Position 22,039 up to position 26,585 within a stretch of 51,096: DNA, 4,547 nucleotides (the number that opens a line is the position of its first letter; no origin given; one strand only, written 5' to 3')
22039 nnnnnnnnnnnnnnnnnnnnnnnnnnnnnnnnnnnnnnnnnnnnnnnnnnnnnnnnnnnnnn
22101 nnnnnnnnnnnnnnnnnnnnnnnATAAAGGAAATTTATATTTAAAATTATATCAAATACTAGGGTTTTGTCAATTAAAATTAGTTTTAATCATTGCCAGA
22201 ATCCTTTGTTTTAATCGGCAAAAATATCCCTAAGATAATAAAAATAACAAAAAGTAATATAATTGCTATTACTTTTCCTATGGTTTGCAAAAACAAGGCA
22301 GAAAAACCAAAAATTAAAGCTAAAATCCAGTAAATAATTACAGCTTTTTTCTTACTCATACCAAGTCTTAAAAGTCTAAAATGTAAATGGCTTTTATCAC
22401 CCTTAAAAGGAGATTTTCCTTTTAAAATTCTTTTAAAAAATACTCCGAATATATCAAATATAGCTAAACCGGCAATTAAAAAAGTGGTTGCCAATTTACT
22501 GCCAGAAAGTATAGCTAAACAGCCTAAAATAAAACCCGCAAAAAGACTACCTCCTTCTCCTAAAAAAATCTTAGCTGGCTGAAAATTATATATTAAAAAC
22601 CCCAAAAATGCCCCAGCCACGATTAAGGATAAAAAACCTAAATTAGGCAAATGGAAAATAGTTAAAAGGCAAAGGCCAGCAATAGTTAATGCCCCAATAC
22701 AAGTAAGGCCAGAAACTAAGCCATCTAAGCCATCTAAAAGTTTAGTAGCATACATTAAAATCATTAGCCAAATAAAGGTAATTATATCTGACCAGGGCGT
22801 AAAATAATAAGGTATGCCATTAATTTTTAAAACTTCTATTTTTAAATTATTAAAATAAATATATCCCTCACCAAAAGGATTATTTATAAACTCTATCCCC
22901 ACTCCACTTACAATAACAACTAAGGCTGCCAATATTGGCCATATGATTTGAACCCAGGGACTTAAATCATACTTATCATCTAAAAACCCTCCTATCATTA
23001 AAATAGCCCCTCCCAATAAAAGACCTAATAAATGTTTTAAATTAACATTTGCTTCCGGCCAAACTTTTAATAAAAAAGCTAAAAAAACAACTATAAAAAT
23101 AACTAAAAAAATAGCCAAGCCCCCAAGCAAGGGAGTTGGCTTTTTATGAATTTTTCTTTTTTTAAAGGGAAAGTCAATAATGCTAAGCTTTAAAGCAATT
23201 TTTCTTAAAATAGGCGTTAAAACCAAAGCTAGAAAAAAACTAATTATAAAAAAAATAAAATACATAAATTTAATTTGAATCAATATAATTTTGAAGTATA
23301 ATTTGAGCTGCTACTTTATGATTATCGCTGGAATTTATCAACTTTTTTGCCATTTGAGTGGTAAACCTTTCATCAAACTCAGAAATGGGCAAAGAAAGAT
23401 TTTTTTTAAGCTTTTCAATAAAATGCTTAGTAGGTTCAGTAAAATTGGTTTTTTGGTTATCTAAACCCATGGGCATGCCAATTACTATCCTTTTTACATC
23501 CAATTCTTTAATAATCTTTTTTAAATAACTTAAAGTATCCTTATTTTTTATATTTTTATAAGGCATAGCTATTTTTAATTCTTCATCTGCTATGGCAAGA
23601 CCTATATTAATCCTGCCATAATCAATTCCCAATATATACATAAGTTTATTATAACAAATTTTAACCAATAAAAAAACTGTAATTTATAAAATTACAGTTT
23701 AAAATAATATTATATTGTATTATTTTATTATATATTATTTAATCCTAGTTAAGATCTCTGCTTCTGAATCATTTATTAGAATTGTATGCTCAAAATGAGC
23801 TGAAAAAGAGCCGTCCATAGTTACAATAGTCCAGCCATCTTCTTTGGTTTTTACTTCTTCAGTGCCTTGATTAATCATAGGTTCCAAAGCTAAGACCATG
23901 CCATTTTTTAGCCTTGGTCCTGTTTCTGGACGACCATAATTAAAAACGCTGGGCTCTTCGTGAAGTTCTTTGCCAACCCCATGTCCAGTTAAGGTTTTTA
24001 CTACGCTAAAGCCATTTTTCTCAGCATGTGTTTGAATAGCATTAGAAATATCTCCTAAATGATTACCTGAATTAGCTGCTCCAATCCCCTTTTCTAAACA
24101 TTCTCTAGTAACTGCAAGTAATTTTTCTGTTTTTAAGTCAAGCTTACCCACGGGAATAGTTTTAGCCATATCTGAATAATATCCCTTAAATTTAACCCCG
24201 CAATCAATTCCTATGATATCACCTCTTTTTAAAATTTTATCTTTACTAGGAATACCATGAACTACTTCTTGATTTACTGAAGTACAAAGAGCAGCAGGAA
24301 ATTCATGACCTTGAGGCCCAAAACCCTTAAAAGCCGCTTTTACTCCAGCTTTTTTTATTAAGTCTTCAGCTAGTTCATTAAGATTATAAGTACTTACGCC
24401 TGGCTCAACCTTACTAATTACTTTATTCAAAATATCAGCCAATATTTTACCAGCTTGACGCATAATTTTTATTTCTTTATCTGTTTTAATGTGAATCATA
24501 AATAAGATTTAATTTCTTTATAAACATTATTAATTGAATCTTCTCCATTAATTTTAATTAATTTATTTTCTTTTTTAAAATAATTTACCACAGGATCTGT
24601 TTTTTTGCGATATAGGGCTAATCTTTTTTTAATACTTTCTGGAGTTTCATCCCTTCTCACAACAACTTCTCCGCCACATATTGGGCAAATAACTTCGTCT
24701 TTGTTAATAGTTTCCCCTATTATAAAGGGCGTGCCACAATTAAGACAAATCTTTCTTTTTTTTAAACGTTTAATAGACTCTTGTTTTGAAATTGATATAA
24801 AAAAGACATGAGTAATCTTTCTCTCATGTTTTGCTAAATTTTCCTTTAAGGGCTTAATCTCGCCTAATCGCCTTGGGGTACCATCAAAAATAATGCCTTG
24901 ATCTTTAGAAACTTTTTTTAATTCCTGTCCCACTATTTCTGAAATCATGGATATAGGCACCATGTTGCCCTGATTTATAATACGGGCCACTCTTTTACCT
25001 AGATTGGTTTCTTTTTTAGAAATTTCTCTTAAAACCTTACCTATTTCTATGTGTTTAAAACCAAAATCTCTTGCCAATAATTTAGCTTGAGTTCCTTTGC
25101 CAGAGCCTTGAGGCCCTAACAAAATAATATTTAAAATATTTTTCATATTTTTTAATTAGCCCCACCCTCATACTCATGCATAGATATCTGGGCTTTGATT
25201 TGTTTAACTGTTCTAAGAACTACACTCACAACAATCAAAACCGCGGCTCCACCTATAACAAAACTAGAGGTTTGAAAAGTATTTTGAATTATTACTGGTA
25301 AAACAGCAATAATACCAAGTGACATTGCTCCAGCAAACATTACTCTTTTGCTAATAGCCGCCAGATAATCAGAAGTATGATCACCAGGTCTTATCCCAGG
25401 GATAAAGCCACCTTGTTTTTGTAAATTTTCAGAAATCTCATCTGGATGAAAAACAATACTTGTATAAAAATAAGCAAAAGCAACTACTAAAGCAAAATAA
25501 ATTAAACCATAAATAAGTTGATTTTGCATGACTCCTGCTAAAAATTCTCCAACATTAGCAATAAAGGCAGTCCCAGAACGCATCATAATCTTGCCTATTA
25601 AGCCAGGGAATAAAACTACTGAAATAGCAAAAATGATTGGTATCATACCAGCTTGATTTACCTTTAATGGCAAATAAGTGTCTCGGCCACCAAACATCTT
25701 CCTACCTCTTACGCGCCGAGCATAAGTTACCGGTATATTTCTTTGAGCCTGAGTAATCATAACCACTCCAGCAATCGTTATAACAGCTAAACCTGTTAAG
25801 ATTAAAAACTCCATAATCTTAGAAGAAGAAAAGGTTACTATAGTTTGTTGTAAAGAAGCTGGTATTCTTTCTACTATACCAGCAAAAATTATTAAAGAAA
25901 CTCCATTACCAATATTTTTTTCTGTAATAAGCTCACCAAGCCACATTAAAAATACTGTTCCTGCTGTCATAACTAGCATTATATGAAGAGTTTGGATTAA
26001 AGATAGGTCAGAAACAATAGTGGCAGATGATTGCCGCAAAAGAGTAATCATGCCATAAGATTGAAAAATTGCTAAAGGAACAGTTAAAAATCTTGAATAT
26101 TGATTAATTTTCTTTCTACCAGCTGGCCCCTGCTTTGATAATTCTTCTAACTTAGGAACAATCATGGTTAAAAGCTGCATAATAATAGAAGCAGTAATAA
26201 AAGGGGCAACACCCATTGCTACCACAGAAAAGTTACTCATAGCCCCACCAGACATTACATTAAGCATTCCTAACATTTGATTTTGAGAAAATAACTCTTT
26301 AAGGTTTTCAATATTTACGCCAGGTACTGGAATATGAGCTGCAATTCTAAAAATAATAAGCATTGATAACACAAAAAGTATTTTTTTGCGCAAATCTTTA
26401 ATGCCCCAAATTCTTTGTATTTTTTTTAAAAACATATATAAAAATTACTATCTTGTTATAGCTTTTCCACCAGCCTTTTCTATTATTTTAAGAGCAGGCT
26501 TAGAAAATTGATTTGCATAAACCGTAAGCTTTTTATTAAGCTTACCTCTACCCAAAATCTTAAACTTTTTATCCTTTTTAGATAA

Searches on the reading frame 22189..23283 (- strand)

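Call 21: search_protein_families(library=pfam, proteins=[window:22189-23283:-], max_evalue=0.001)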
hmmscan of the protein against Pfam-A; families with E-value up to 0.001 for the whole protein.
window:22189-23283:- (365 aa): 1 family
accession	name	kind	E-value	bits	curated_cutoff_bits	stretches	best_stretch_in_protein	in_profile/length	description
PF00953.26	Glycos_transf_4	-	6.8e-28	98.1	27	1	86-260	2-159/160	Glycosyl transferase family 4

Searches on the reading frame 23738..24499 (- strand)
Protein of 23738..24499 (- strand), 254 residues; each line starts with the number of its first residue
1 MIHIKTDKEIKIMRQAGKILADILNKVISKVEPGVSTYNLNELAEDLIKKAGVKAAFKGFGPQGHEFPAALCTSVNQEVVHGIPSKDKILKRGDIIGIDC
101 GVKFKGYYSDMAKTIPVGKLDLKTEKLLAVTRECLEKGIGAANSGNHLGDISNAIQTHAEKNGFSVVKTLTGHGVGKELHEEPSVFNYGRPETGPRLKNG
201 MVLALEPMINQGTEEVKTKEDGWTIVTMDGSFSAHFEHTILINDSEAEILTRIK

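Call 68: search_protein_families(library=pfam, proteins=[window:23738-24499:-], max_evalue=0.00001)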
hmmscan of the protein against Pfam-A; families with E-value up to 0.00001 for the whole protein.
window:23738-24499:- (254 aa): 1 family
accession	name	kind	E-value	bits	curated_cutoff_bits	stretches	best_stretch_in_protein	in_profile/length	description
PF00557.29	Peptidase_M24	-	1.1e-50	172.8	23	1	12-243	2-207/208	Metallopeptidase family M24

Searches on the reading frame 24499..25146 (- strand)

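Call 68: search_protein_families(library=pfam, proteins=[window:24499-25146:-], max_evalue=0.00001)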
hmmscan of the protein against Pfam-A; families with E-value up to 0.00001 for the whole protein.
window:24499-25146:- (216 aa): 3 families
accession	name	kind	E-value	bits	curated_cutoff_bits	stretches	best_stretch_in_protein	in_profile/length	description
PF00406.28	ADK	-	6.5e-37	127.4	26.8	1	9-194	1-150/151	Adenylate kinase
PF13207.12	AAA_17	-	2.7e-18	67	27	1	10-131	1-122/136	AAA domain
PF13238.12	AAA_18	-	5.1e-06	27.4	29.4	0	7-132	1-112/128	AAA domain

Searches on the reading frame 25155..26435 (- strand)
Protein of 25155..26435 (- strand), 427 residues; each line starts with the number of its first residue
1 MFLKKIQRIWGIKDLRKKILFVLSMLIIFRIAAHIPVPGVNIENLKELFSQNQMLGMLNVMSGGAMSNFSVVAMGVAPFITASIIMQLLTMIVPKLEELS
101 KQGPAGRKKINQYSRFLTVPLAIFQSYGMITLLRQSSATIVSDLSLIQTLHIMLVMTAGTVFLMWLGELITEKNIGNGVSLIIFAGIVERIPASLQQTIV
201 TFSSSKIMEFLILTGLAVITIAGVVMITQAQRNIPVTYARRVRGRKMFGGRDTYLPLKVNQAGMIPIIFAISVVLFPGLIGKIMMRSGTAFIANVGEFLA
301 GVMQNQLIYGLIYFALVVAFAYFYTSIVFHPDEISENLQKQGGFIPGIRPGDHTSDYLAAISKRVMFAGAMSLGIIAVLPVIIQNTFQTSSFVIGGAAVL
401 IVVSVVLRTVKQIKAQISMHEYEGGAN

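Call 68: search_protein_families(library=pfam, proteins=[window:25155-26435:-], max_evalue=0.00001)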
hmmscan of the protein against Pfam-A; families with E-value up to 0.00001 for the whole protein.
window:25155-26435:- (427 aa): 1 family
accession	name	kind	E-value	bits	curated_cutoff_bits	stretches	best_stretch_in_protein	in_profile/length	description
PF00344.25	SecY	-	8.9e-103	344.3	32.2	1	70-410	1-306/306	SecY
